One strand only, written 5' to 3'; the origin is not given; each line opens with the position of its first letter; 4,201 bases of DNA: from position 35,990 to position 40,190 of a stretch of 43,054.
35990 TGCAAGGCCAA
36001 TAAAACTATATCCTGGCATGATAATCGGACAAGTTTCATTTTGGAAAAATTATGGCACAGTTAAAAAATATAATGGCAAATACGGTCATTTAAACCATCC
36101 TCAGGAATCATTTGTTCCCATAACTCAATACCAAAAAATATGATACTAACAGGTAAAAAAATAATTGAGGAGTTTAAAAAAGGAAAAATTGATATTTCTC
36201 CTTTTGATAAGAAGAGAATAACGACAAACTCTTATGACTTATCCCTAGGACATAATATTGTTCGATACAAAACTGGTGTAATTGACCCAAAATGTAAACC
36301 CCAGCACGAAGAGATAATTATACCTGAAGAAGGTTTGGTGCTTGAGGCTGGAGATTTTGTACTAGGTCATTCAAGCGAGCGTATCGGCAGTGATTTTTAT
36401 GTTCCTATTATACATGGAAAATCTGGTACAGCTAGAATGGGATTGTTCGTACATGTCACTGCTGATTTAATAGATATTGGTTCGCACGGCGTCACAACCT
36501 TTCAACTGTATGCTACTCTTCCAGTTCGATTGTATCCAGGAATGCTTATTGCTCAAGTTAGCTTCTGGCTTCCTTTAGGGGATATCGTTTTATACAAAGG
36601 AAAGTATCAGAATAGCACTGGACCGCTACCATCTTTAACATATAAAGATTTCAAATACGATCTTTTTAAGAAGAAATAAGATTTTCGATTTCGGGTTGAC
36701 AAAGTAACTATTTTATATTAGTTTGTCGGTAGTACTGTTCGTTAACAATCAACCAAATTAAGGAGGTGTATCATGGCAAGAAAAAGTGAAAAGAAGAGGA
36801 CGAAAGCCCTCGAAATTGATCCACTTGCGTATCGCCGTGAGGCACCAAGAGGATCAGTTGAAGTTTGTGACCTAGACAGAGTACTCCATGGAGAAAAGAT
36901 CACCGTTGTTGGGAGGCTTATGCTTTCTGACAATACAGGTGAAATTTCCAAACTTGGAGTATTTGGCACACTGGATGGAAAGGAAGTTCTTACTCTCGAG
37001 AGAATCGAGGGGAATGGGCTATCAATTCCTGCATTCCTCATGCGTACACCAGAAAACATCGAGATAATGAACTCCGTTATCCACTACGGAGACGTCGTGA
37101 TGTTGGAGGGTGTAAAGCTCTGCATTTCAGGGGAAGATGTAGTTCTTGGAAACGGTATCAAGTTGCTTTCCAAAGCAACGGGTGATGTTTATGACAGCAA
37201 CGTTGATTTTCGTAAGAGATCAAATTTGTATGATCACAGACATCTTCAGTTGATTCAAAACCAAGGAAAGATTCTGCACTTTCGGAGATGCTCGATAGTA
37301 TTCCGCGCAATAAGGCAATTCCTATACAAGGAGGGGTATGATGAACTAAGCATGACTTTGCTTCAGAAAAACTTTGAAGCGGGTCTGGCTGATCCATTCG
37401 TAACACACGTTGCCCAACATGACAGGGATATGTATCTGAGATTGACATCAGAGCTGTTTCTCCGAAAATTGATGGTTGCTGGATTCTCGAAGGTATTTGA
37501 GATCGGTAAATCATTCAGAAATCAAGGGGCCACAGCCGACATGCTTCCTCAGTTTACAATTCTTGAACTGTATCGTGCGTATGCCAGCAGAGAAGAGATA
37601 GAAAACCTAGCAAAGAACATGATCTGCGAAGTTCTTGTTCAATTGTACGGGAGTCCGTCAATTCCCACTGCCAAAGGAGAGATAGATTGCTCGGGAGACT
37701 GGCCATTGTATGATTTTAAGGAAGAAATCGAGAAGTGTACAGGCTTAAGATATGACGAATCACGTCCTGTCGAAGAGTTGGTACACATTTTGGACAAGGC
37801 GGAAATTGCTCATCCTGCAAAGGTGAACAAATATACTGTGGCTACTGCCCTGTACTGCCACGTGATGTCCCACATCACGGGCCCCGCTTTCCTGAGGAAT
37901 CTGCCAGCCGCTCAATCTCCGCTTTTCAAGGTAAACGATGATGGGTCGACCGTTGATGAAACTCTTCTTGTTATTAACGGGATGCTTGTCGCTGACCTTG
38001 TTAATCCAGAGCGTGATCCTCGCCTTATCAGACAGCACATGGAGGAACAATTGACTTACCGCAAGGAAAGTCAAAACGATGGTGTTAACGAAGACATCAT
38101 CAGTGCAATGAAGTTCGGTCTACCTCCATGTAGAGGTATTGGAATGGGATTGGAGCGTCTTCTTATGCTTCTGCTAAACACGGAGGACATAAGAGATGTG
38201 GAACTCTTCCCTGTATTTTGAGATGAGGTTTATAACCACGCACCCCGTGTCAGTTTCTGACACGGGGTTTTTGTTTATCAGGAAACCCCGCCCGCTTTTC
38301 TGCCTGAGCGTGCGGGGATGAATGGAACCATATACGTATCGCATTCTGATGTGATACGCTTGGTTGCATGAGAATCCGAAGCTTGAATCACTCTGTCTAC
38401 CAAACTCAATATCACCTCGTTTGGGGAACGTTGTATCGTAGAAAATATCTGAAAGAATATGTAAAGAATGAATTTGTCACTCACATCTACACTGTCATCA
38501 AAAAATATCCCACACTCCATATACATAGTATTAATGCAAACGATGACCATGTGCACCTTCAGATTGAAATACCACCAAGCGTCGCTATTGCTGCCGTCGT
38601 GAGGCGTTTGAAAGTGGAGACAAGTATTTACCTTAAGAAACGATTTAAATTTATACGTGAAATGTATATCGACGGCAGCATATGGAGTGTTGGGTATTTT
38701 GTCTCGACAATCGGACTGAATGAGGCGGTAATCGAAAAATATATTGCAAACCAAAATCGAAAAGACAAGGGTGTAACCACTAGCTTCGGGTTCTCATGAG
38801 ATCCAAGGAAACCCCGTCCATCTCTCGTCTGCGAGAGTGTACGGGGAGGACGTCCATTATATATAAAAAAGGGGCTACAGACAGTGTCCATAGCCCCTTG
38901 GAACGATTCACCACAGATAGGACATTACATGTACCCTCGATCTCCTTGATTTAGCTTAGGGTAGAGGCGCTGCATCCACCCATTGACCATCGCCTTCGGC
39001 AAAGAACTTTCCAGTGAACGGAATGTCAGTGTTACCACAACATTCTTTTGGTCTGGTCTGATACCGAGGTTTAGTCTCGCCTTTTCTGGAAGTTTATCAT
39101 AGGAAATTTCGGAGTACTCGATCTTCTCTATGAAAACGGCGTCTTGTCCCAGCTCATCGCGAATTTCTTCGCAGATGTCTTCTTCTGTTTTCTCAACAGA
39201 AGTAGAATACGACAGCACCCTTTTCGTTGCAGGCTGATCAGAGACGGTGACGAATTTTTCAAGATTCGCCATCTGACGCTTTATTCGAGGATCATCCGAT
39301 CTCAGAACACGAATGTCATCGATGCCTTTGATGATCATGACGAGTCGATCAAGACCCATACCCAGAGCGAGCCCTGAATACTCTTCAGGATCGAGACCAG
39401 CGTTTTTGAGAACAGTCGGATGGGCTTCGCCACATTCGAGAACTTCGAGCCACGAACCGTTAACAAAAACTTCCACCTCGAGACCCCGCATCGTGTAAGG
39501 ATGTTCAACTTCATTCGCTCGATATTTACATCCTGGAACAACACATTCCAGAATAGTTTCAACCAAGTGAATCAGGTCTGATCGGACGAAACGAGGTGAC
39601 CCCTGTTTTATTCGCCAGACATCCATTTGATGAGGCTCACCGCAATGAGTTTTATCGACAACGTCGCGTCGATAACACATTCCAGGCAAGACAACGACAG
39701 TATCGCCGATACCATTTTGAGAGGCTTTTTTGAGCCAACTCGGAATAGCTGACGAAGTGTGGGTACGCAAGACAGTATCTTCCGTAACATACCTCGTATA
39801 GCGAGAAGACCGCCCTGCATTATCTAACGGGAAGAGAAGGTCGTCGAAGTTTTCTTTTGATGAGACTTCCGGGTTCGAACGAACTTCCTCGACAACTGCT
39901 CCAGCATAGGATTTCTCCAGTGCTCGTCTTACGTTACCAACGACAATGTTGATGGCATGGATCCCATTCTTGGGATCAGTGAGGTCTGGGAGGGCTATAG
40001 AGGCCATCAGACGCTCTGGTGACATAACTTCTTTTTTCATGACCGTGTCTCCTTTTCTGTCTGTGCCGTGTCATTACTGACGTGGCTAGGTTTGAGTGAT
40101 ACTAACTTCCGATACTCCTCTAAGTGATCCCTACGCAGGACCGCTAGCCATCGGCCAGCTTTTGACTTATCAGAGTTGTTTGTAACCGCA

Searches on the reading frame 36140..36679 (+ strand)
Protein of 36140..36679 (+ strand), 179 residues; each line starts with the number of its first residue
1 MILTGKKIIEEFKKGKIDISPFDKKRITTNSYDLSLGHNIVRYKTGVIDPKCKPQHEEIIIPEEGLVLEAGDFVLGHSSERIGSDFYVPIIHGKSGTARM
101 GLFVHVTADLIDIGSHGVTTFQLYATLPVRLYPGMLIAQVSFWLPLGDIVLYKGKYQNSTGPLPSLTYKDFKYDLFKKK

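Call 16: search_protein_families(library=pfam, proteins=[window:36140-36679:+])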
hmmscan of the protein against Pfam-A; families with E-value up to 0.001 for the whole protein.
window:36140-36679:+ (179 aa): 1 family
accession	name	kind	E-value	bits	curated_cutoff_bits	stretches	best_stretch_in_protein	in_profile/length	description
PF22769.1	DCD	-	3.3e-33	115.4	27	1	2-143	1-151/153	dCTP deaminase-like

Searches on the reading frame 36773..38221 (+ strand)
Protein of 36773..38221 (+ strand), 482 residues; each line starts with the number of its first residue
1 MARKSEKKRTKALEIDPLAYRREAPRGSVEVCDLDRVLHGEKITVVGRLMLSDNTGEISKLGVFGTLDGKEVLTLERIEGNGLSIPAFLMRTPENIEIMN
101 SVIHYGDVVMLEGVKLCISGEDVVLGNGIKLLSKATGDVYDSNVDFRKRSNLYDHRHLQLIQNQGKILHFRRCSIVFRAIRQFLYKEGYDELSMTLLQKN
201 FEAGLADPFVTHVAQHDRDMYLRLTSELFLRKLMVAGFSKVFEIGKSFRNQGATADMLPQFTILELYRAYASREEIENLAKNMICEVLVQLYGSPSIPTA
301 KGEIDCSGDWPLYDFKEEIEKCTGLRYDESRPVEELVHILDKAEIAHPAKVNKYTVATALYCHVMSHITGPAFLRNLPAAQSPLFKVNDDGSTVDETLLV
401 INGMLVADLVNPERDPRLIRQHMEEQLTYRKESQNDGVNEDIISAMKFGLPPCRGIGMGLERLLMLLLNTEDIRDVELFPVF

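Call 16: search_protein_families(library=pfam, proteins=[window:36773-38221:+])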
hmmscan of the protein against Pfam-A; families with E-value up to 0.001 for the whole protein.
window:36773-38221:+ (482 aa): 2 families
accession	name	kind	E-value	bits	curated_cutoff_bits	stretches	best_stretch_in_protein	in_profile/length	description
PF00152.25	tRNA-synt_2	-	1.9e-47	162.3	25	1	153-480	6-305/308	tRNA synthetases class II (D, K and N)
PF01409.25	tRNA-synt_2d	-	3.3e-05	23.9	19.8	0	453-476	212-235/246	tRNA synthetases class II core domain (F)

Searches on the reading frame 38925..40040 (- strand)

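Call 16: search_protein_families(library=pfam, proteins=[window:38925-40040:-])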
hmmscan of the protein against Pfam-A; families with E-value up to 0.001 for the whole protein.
window:38925-40040:- (371 aa): 1 family
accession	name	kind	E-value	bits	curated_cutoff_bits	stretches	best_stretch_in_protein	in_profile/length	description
PF01409.25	tRNA-synt_2d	-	3.2e-38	132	19.8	1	36-257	21-246/246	tRNA synthetases class II core domain (F)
